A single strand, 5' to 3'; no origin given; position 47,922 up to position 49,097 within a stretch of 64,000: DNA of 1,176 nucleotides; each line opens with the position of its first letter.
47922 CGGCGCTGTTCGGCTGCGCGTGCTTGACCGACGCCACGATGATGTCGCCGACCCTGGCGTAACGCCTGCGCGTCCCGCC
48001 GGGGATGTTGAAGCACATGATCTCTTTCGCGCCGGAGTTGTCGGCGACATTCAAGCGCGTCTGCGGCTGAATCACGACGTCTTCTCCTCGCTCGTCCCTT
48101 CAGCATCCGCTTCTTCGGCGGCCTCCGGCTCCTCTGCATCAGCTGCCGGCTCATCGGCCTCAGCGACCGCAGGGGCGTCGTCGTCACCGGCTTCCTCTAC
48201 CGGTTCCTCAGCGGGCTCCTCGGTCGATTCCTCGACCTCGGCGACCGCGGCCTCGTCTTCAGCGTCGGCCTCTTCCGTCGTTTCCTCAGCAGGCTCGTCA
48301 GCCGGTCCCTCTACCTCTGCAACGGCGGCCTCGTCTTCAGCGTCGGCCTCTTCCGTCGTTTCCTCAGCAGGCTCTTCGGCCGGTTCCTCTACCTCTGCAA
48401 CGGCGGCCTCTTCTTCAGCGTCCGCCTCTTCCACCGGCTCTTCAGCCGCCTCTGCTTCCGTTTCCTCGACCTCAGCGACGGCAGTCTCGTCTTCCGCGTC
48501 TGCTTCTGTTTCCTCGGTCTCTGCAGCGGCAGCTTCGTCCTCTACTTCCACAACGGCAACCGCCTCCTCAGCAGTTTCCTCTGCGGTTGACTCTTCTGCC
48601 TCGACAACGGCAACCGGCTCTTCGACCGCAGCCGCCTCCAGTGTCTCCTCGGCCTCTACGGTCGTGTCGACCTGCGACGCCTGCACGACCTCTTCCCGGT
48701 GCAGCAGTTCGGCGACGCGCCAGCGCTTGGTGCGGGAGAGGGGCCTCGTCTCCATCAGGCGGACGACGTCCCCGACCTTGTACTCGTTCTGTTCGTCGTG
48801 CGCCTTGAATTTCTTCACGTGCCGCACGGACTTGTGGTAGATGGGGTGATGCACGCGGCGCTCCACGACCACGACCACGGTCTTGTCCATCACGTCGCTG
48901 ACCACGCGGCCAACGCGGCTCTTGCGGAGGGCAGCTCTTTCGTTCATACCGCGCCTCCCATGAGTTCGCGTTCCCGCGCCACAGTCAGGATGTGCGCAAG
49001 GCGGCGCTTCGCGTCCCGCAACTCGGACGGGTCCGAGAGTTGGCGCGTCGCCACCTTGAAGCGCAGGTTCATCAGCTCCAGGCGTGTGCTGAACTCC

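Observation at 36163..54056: At least six ribosomal proteins in one operon block carry long low-complexity extensions, most of them Ala/Glu-rich with a shared VAEVEE-type motif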

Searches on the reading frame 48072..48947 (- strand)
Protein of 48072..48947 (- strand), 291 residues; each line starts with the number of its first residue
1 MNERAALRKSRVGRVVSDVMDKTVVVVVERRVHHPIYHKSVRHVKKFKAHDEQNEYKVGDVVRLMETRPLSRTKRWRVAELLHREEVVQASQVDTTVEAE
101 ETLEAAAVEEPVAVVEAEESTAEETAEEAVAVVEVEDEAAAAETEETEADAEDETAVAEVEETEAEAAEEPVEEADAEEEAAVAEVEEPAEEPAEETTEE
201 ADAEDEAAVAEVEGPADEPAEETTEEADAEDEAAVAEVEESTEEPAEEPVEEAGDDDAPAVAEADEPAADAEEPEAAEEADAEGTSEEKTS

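Call 3: search_protein_families(library=pfam, proteins=[window:48072-48947:-])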
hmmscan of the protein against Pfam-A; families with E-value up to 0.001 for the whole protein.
window:48072-48947:- (291 aa): 1 family
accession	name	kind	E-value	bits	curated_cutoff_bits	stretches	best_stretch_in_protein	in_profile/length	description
PF00366.26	Ribosomal_S17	-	4.9e-29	100.7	25.9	1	13-80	1-68/68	Ribosomal protein S17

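Call 6: find_homologous_proteins(query=window:48072-48947:-)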
Query window:48072-48947:- (291 aa): 899 proteins with E <= 0.001 among 8000 candidates; the best 120 are listed.
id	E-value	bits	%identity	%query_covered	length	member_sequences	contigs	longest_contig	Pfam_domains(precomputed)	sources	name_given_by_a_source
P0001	2.3e-57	213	82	42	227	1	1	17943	PF00366.27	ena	-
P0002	1.0e-53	201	84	41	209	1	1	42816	PF00366.27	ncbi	-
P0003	2.8e-41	160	64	52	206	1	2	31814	PF00366.27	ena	-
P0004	1.5e-40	158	60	53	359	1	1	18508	PF00366.27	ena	-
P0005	1.5e-39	155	58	60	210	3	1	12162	PF00366.27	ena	-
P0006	6.9e-39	152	54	57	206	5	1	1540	PF00366.27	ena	-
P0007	1.5e-37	148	75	30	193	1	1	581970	PF00366.27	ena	-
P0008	2.8e-37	147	69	32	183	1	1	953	PF00366.27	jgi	jgi:small subunit ribosomal protein S17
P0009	2.9e-37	147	75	30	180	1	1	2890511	PF00366.27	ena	-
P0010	6.3e-37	146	75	30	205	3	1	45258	PF00366.27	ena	-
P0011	6.1e-36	143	67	30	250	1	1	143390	PF00366.27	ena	-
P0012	1.2e-35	142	69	30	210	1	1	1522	PF00366.27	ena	-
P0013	1.9e-35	141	55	68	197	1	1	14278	PF00366.27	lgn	-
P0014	3.7e-35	140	71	29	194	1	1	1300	PF00366.27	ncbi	-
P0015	6.3e-35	140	66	30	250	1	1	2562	PF00366.27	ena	-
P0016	8.7e-35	139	66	37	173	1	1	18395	PF00366.27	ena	-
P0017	1.1e-34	139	70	30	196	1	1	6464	PF00366.27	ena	-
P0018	4.3e-33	134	43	56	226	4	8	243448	PF00366.27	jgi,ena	jgi:small subunit ribosomal protein S17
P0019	5.5e-33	133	66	30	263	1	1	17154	PF00366.27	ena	-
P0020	6.2e-33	133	72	30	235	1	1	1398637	PF00366.27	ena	-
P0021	6.3e-33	133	54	43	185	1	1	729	PF00366.27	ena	-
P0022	2.7e-32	131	34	58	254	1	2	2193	PF00366.27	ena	-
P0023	3.2e-32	131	44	69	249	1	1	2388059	PF00366.27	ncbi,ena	-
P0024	8.6e-32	129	73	24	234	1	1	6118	PF00366.27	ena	-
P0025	1.1e-31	129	-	-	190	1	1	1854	PF00366.27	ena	-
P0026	1.3e-31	129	-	-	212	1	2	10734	PF00366.27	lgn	-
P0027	2.2e-31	128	66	30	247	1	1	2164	PF00366.27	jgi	-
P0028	3.6e-31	127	73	24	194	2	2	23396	PF00366.27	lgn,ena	-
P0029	8.5e-31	126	67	30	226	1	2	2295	PF00366.27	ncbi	ncbi:MAG: 30S ribosomal protein S17 [Alphaproteobacteria bacterium]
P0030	1.7e-30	125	67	26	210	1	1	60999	PF00366.27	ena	-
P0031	2.0e-30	125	67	31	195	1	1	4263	PF00366.27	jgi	jgi:small subunit ribosomal protein S17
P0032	2.9e-30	124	61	27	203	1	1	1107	PF00366.27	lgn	-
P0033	5.2e-30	123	66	28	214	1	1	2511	PF00366.27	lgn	-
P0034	5.4e-30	123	55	32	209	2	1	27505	PF00366.27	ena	-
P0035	9.8e-30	123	61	27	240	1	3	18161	PF00366.27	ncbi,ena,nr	ncbi:MAG: 30S ribosomal protein S17 [Chloroflexi bacterium]|nr:30S ribosomal protein S17 [Chloroflex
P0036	1.9e-29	122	67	24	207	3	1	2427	PF00366.27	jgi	-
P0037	6.0e-29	120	65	29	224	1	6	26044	PF00366.27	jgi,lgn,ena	jgi:small subunit ribosomal protein S17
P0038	6.6e-29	120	59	32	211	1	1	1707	PF00366.27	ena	-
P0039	9.7e-29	119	75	24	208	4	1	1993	PF00366.27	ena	-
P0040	1.2e-28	119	60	27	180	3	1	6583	PF00366.27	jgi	jgi:small subunit ribosomal protein S17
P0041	1.3e-28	119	61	29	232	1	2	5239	PF00366.27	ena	-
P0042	1.5e-28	119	43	62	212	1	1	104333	PF00366.27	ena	-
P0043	2.9e-28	118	60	24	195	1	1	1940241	PF00366.27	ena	-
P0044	3.1e-28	118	72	24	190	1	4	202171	PF00366.27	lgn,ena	-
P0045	3.6e-28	117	45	58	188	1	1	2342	PF00366.27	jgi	jgi:small subunit ribosomal protein S17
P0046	3.6e-28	117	-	-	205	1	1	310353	PF00366.27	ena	-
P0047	3.9e-28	117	58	36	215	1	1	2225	PF00366.27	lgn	-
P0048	3.9e-28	117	66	33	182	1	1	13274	PF00366.27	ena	-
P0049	5.3e-28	117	60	27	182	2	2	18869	PF00366.27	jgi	jgi:small subunit ribosomal protein S17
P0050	9.4e-28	116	62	30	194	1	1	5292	PF00366.27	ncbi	-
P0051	1.1e-27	116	63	25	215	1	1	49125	PF00366.27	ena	-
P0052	1.6e-27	115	-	-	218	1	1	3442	PF00366.27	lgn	-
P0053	1.7e-27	115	60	27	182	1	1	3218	PF00366.27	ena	-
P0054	2.1e-27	115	69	29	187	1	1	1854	PF00366.27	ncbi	-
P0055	4.5e-27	114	65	27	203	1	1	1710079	PF00366.27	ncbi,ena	-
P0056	8.7e-27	113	67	26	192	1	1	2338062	PF00366.27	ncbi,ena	-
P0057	1.2e-26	112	62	30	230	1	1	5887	PF00366.27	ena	-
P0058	1.7e-26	112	59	32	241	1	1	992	PF00366.27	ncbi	-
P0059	2.2e-26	112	-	-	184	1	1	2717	PF00366.27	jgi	jgi:small subunit ribosomal protein S17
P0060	2.5e-26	111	53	33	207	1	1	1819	PF00366.27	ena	-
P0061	4.1e-26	111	47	59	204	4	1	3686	PF00366.27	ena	-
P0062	5.1e-26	110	66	24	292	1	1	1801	PF00366.27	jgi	jgi:small subunit ribosomal protein S17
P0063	5.5e-26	110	62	27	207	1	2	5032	PF00366.27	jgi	jgi:small subunit ribosomal protein S17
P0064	7.1e-26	110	52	37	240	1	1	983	PF00366.27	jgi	-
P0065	7.1e-26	110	62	24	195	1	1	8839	PF00366.27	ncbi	-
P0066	7.8e-26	110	43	51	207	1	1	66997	PF00366.27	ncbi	-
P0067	8.2e-26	110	-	-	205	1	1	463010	PF00366.27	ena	-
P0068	9.0e-26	110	60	32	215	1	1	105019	PF00366.27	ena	-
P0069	9.5e-26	109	60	26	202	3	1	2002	PF00366.27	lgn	-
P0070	1.0e-25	109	45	52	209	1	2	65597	PF00366.27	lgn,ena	-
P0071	1.0e-25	109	60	32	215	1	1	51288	PF00366.27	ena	-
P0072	1.4e-25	109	67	26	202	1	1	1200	PF00366.27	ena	-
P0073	1.7e-25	109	52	35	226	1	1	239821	PF00366.27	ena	-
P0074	2.3e-25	108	64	23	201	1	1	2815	PF00366.27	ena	-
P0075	2.9e-25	108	-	-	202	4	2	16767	PF00366.27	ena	-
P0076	3.4e-25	108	47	54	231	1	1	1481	PF00366.27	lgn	-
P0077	4.3e-25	107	63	27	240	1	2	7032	PF00366.27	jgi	jgi:small subunit ribosomal protein S17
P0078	5.5e-25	107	64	23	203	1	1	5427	PF00366.27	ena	-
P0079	5.8e-25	107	47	43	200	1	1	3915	PF00366.27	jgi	jgi:small subunit ribosomal protein S17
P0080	6.2e-25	107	-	-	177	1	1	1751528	PF00366.27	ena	-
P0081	7.0e-25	107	54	55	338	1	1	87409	PF00366.27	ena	-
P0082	1.3e-24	106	61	27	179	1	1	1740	PF00366.27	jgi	-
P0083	1.3e-24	106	70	30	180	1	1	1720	PF00366.27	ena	-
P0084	1.6e-24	105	59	27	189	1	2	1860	PF00366.27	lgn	-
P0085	2.5e-24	105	56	24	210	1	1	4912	PF00366.27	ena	-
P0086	9.0e-24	103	54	38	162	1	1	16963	PF00366.27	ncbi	ncbi:MAG: 30S ribosomal protein S17, partial [Dehalococcoidia bacterium]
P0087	1.0e-23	103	61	28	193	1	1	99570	PF00366.27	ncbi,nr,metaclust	ncbi:MAG: 30S ribosomal protein S17 [Chloroflexi bacterium RBG_16_68_14]|nr:MAG: 30S ribosomal prote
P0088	1.5e-23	102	56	27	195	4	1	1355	PF00366.27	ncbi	-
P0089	2.6e-23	101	45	78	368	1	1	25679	PF00366.27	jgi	jgi:small subunit ribosomal protein S17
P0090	2.7e-23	101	60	29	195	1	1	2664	PF00366.27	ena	-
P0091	2.9e-23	101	41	57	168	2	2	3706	PF00366.27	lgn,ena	-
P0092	6.2e-23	100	-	-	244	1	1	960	PF00366.27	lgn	-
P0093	6.8e-23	100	48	59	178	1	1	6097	PF00366.27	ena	-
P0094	1.0e-22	100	52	14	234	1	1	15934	PF00366.27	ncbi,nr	ncbi:MAG: 30S ribosomal protein S17 [Chloroflexi bacterium]|nr:30S ribosomal protein S17 [Chloroflex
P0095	1.7e-22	99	56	29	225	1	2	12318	PF00366.27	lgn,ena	-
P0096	1.7e-22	99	58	27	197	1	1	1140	PF00366.27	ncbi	-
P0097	2.0e-22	99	50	39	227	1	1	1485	PF00366.27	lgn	-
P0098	2.3e-22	98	56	27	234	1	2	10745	PF00366.27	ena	-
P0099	2.9e-22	98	71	26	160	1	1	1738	PF00366.27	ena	-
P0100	3.1e-22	98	47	45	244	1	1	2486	PF00366.27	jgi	jgi:small subunit ribosomal protein S17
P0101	6.2e-22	97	50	39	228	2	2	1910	PF00366.27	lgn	-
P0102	6.3e-22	97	60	28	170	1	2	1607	PF00366.27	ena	-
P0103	1.1e-21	96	62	29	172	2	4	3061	PF00366.27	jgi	jgi:small subunit ribosomal protein S17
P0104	1.6e-21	96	42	55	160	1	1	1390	PF00366.27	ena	-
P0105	2.0e-21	95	56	26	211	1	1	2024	PF00366.27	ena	-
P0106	3.7e-21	94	49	32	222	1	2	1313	PF00366.27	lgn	-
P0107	3.8e-21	94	61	26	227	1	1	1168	PF00366.27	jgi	jgi:small subunit ribosomal protein S17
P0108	7.8e-21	93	56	27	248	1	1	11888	PF00366.27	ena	-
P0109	7.9e-21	93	60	29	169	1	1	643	PF00366.27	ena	-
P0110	1.0e-20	93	59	29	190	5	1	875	PF00366.27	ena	-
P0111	1.4e-20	92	39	53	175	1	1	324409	PF00366.27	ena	-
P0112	1.6e-20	92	58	30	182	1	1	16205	PF00366.27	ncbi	-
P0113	1.9e-20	92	60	27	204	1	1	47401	PF00366.27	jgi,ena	-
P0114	2.5e-20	92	61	29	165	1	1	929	PF00366.27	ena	-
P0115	4.2e-20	91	59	26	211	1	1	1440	PF00366.27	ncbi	-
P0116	6.3e-20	90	59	27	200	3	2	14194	PF00366.27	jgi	jgi:small subunit ribosomal protein S17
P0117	7.1e-20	90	63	26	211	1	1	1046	PF00366.27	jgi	jgi:ribosomal protein uS17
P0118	9.2e-20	90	-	-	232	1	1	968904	PF00366.27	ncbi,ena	-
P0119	1.2e-19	90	53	26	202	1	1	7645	PF00366.27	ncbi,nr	ncbi:MAG: 30S ribosomal protein S17 [Chloroflexi bacterium]|nr:30S ribosomal protein S17 [Chloroflex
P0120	1.8e-19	89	65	26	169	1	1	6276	PF00366.27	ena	-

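Call 8: find_encoding_contigs(protein=P0002, flank=10000, max_places=3)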
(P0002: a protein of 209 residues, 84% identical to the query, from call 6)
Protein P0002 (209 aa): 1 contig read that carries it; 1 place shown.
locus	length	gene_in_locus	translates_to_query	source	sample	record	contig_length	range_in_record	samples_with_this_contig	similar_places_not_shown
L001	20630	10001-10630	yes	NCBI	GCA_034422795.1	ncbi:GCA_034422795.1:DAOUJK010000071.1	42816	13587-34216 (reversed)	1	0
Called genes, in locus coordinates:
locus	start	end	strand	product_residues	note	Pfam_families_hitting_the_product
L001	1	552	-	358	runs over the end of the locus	PF01070:FMN_dh, PF00478:IMPDH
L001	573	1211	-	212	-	PF01923:Cob_adeno_trans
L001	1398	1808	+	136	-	PF00164:Ribosom_S12_S23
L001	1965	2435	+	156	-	PF00177:Ribosomal_S7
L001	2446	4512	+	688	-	PF00009:GTP_EFTU, PF03144:GTP_EFTU_D2, PF22042:EF-G_D2, PF14492:EFG_III, PF03764:EFG_IV, PF00679:EFG_C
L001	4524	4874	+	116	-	PF00338:Ribosomal_S10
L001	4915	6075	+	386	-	-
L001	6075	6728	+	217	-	PF00573:Ribosomal_L4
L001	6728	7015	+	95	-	PF00276:Ribosomal_L23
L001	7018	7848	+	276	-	PF00181:Ribosomal_L2_N, PF03947:Ribosomal_L2_C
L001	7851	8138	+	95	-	PF00203:Ribosomal_S19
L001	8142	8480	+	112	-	PF00237:Ribosomal_L22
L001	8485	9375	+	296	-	PF07650:KH_2, PF13083:KH_KhpA-B (weak), PF00189:Ribosomal_S3_C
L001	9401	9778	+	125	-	PF00252:Ribosomal_L16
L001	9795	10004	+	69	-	PF00831:Ribosomal_L29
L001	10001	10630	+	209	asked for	PF00366:Ribosomal_S17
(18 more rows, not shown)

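Call 9: find_encoding_contigs(protein=P0001, flank=10000, max_places=3)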
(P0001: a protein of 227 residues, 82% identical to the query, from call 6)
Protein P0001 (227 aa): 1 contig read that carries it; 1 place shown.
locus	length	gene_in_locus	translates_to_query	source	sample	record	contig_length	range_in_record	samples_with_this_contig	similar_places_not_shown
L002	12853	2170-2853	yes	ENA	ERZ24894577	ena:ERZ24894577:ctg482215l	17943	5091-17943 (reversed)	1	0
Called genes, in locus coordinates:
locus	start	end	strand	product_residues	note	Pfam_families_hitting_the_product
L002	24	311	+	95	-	PF00203:Ribosomal_S19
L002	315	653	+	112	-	PF00237:Ribosomal_L22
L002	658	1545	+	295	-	PF07650:KH_2, PF13083:KH_KhpA-B (weak), PF00189:Ribosomal_S3_C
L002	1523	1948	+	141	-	PF00252:Ribosomal_L16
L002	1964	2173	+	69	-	PF00831:Ribosomal_L29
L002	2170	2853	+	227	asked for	PF00366:Ribosomal_S17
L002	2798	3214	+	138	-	-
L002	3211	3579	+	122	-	PF00238:Ribosomal_L14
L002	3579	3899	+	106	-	PF00467:KOW, PF17136:ribosomal_L24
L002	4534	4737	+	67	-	PF00673:Ribosomal_L5_C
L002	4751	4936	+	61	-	PF00253:Ribosomal_S14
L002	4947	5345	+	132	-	PF00410:Ribosomal_S8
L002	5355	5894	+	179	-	PF00347:Ribosomal_L6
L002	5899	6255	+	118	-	PF00861:Ribosomal_L18p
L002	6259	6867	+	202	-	PF00333:Ribosomal_S5, PF03719:Ribosomal_S5_C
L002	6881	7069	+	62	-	PF00327:Ribosomal_L30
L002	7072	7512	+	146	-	PF00828:Ribosomal_L27A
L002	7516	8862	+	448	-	PF00344:SecY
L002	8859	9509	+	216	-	PF00406:ADK, PF13238:AAA_18 (weak), PF13207:AAA_17, PF05191:ADK_lid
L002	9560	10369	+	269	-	PF00557:Peptidase_M24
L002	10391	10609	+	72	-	PF01176:eIF-1a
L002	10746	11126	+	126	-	PF00416:Ribosomal_S13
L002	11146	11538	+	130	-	PF00411:Ribosomal_S11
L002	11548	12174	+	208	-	PF00163:Ribosomal_S4, PF01479:S4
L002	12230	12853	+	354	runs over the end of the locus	PF01193:RNA_pol_L, PF01000:RNA_pol_A_bac, PF03118:RNA_pol_A_CTD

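Call 26: find_encoding_contigs(protein=P0020, flank=10000, max_places=1)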
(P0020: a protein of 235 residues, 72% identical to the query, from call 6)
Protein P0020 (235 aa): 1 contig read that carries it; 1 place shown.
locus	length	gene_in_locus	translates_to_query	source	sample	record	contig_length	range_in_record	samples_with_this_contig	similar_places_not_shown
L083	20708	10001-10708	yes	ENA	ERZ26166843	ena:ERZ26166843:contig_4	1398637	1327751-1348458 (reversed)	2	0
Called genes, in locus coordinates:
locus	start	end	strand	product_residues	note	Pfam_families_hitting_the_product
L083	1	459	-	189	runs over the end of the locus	PF01923:Cob_adeno_trans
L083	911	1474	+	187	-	PF13302:Acetyltransf_3, PF00583:Acetyltransf_1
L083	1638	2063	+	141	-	PF00164:Ribosom_S12_S23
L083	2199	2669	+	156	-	PF00177:Ribosomal_S7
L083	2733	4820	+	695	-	PF00009:GTP_EFTU, PF22042:EF-G_D2, PF03144:GTP_EFTU_D2, PF14492:EFG_III, PF16658:RF3_C (faint), PF03764:EFG_IV, PF00679:EFG_C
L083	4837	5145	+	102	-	PF00338:Ribosomal_S10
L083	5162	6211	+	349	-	PF00297:Ribosomal_L3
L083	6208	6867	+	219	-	PF00573:Ribosomal_L4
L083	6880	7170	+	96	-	PF00276:Ribosomal_L23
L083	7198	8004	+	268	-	PF00181:Ribosomal_L2_N, PF03947:Ribosomal_L2_C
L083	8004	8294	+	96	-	PF00203:Ribosomal_S19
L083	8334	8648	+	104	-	PF00237:Ribosomal_L22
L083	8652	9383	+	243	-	PF07650:KH_2, PF00189:Ribosomal_S3_C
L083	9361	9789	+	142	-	PF00252:Ribosomal_L16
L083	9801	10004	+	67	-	PF00831:Ribosomal_L29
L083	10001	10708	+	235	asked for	PF00366:Ribosomal_S17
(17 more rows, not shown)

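Call 27: find_encoding_contigs(protein=P0023, flank=10000, max_places=1)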
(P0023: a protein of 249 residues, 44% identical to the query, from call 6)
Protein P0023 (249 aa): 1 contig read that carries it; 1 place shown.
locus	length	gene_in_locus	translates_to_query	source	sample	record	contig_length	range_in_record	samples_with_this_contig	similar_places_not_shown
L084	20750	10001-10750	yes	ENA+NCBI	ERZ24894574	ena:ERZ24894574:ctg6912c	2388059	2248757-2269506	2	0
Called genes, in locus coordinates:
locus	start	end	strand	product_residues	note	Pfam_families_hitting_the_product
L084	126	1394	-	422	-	PF07497:Rho_RNA_bind, PF00006:ATP-synt_ab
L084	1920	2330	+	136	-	PF00164:Ribosom_S12_S23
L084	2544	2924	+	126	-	PF00177:Ribosomal_S7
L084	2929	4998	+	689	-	PF00009:GTP_EFTU, PF03144:GTP_EFTU_D2, PF22042:EF-G_D2, PF14492:EFG_III, PF16658:RF3_C (weak), PF03764:EFG_IV, PF00679:EFG_C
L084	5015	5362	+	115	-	PF00338:Ribosomal_S10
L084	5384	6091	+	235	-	PF00297:Ribosomal_L3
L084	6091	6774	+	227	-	PF00573:Ribosomal_L4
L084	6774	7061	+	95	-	PF00276:Ribosomal_L23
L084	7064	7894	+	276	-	PF00181:Ribosomal_L2_N, PF03947:Ribosomal_L2_C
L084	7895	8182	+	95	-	PF00203:Ribosomal_S19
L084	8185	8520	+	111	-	PF00237:Ribosomal_L22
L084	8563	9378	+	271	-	PF07650:KH_2, PF13083:KH_KhpA-B (weak), PF00189:Ribosomal_S3_C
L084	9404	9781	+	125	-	PF00252:Ribosomal_L16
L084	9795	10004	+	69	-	PF00831:Ribosomal_L29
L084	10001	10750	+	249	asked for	PF00366:Ribosomal_S17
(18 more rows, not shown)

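Call 28: find_encoding_contigs(protein=P0055, flank=10000, max_places=1)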
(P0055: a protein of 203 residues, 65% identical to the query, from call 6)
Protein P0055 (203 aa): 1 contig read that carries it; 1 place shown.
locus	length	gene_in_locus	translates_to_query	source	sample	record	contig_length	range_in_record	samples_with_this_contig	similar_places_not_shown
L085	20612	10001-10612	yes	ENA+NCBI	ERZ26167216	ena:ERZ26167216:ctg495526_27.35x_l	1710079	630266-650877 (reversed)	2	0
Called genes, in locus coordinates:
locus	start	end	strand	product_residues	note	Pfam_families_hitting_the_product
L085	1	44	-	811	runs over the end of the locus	PF17764:PriA_3primeBD, PF00270:DEAD, PF04851:ResIII, PF18319:Zn_ribbon_PriA, PF00271:Helicase_C (weak), PF18074:PriA_C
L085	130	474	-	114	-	PF01245:Ribosomal_L19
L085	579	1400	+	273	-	PF01149:Fapy_DNA_glyco, PF06831:H2TH, PF06827:zf-FPG_IleRS (weak)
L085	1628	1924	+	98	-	PF00216:Bac_DNA_binding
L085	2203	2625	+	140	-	PF00164:Ribosom_S12_S23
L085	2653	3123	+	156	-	PF00177:Ribosomal_S7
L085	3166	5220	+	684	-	PF00009:GTP_EFTU, PF22042:EF-G_D2, PF03144:GTP_EFTU_D2, PF14492:EFG_III, PF16658:RF3_C (weak), PF03764:EFG_IV, PF00679:EFG_C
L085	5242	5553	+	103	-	PF00338:Ribosomal_S10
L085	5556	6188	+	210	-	PF00297:Ribosomal_L3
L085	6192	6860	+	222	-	PF00573:Ribosomal_L4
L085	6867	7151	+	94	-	PF00276:Ribosomal_L23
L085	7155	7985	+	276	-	PF00181:Ribosomal_L2_N, PF03947:Ribosomal_L2_C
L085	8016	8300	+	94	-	PF00203:Ribosomal_S19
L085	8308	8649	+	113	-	PF00237:Ribosomal_L22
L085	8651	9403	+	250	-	PF07650:KH_2, PF00189:Ribosomal_S3_C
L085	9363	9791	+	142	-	PF00252:Ribosomal_L16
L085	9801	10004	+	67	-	PF00831:Ribosomal_L29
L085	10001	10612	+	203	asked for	PF00366:Ribosomal_S17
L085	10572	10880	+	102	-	-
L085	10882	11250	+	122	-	PF00238:Ribosomal_L14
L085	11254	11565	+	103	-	PF00467:KOW (weak), PF17136:ribosomal_L24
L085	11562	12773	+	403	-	PF00281:Ribosomal_L5, PF00673:Ribosomal_L5_C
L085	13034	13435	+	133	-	PF00410:Ribosomal_S8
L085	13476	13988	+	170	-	PF00347:Ribosomal_L6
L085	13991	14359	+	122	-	PF00861:Ribosomal_L18p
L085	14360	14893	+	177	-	PF00333:Ribosomal_S5, PF03719:Ribosomal_S5_C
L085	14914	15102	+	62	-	PF00327:Ribosomal_L30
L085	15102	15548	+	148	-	PF00828:Ribosomal_L27A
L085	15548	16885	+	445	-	PF00344:SecY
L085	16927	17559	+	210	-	PF00406:ADK, PF13207:AAA_17, PF13238:AAA_18 (weak), PF05191:ADK_lid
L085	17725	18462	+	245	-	PF00557:Peptidase_M24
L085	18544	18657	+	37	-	PF00444:Ribosomal_L36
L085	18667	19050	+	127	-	PF00416:Ribosomal_S13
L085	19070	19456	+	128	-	PF00411:Ribosomal_S11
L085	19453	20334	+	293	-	-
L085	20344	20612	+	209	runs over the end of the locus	PF00163:Ribosomal_S4, PF01479:S4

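Call 29: find_encoding_contigs(protein=P0118, flank=10000, max_places=1)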
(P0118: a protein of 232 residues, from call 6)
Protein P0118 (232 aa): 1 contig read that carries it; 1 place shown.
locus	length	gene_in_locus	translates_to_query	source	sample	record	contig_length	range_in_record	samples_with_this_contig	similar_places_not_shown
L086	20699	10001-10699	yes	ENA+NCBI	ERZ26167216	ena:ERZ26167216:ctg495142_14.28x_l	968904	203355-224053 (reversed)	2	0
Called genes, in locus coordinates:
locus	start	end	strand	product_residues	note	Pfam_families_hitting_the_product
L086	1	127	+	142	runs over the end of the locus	PF00903:Glyoxalase, PF13669:Glyoxalase_4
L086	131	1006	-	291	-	PF09754:PAC2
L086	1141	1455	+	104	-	PF01329:Pterin_4a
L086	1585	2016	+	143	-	PF00164:Ribosom_S12_S23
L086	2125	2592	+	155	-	PF00177:Ribosomal_S7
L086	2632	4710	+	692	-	PF00009:GTP_EFTU, PF03144:GTP_EFTU_D2, PF22042:EF-G_D2, PF14492:EFG_III, PF16658:RF3_C (weak), PF03764:EFG_IV, PF00679:EFG_C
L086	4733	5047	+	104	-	PF00338:Ribosomal_S10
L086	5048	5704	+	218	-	PF00297:Ribosomal_L3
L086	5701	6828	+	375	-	PF00573:Ribosomal_L4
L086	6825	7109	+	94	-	PF00276:Ribosomal_L23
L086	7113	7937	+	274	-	PF00181:Ribosomal_L2_N, PF03947:Ribosomal_L2_C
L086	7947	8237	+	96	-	PF00203:Ribosomal_S19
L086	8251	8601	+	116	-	PF00237:Ribosomal_L22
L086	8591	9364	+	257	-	PF07650:KH_2, PF00189:Ribosomal_S3_C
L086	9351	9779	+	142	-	PF00252:Ribosomal_L16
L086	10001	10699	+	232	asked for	PF00366:Ribosomal_S17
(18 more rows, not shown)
